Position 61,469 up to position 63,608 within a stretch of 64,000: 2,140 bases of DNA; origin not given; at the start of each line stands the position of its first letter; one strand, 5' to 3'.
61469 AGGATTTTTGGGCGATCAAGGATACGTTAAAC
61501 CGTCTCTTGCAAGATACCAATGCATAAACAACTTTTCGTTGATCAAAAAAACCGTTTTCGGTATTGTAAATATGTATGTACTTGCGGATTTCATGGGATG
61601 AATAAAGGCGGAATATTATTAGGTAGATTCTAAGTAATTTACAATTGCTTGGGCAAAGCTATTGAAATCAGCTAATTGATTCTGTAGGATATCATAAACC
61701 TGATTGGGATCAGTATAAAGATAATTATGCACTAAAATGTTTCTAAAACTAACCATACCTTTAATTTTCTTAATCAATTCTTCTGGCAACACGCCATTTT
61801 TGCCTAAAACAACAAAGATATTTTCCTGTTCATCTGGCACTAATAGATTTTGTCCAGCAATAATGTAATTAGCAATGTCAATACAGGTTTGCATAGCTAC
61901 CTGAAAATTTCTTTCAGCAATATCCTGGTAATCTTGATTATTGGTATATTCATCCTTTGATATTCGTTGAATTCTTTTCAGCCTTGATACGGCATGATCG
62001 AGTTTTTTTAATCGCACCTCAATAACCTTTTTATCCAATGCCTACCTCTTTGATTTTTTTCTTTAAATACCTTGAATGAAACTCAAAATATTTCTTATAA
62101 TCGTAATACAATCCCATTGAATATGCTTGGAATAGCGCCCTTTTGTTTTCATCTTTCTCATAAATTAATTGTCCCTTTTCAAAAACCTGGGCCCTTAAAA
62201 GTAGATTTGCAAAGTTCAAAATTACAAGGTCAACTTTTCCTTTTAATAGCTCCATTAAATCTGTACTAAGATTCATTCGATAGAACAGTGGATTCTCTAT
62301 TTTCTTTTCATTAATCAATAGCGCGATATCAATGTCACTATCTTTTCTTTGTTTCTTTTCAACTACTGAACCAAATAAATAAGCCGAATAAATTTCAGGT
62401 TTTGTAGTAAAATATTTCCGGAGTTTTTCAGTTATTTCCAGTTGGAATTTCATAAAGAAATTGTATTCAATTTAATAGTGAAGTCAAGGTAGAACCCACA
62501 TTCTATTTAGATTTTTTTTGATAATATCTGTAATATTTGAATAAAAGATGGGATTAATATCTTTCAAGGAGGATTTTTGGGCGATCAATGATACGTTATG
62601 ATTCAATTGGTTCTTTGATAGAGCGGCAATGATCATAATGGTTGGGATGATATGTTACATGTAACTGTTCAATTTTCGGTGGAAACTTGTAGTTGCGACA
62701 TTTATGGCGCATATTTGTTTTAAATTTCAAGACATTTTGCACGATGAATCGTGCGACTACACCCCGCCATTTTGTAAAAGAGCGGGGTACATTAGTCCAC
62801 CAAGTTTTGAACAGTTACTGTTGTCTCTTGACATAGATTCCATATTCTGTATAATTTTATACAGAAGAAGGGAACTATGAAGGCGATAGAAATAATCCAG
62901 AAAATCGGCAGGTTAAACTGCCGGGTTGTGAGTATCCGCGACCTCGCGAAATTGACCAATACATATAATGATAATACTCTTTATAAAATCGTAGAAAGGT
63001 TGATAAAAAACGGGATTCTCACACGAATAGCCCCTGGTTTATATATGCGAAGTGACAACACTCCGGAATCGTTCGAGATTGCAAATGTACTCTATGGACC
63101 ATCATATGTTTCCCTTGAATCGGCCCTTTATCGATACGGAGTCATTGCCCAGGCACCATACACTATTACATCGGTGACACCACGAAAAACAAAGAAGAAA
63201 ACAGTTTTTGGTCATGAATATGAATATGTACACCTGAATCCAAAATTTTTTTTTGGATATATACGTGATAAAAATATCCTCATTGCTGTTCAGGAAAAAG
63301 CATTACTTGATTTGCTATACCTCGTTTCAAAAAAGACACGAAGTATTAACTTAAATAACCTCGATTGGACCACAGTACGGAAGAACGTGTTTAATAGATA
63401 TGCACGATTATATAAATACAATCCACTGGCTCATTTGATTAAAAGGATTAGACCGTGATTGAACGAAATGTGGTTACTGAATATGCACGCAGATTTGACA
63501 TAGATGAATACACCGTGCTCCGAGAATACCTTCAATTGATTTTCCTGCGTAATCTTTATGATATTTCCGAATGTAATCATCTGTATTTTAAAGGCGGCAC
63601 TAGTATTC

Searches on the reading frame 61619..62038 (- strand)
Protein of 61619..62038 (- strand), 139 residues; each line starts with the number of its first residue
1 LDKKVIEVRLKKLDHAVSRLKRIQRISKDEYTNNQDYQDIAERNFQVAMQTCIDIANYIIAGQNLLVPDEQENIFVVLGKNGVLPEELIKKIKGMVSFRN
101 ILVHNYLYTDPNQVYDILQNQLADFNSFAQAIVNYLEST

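Call 55: search_protein_families(library=pfam, proteins=[window:61619-62038:-])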
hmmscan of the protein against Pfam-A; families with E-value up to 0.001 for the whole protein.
window:61619-62038:- (139 aa): 1 family
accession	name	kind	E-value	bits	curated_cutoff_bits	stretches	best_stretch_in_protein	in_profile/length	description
PF01934.22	HepT-like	-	7.2e-31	106.8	23.5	1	14-132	2-120/120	Ribonuclease HepT-like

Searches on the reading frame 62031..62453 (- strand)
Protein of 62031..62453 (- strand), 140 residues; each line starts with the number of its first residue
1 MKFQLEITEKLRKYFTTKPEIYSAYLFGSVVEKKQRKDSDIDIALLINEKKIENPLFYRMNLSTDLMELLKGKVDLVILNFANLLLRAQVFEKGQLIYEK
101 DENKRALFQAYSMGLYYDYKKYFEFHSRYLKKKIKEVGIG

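Call 55: search_protein_families(library=pfam, proteins=[window:62031-62453:-])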
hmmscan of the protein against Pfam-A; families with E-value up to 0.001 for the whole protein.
window:62031-62453:- (140 aa): 3 families
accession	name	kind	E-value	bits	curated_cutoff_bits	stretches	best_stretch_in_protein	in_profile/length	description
PF18765.7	Polbeta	-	1.8e-24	86.1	26.9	1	9-103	1-93/93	Polymerase beta, Nucleotidyltransferase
PF01909.29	NTP_transf_2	-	3.9e-10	40.4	21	1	9-96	2-92/93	Nucleotidyltransferase domain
PF22600.2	MTPAP-like_central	-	2.3e-05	24.9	27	1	5-61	23-75/139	Poly(A) RNA polymerase, mitochondrial-like, central palm domain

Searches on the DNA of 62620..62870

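Call 74: search_rna_families(source=window, start=62620, end=62870, threshold=evalue, max_evalue=1)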
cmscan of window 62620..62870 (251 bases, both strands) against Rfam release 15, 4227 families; matches with E-value up to 1: 0.
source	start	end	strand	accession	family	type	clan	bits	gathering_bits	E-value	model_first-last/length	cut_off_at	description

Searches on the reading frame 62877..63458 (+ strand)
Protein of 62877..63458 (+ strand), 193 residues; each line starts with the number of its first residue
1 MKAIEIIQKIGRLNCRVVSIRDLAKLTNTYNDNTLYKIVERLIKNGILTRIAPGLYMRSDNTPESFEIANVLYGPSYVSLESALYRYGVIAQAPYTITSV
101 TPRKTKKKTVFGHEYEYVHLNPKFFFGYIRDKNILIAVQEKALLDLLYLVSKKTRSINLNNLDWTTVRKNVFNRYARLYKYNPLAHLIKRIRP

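Call 18: find_encoding_contigs(protein=window:62877-63458:+, flank=6000, max_places=10)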
Protein window:62877-63458:+ (193 aa): 3 contigs read that carry it; 1 place shown.
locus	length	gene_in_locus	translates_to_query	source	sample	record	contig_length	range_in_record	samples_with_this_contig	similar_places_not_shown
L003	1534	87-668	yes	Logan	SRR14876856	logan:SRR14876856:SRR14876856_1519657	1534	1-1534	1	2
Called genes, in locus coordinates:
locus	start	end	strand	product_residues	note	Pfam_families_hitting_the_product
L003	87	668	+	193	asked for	-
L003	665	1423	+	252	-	PF08843:AbiEii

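Call 55: search_protein_families(library=pfam, proteins=[window:62877-63458:+])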
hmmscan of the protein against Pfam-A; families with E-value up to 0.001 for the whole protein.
window:62877-63458:+ (193 aa): 0 families
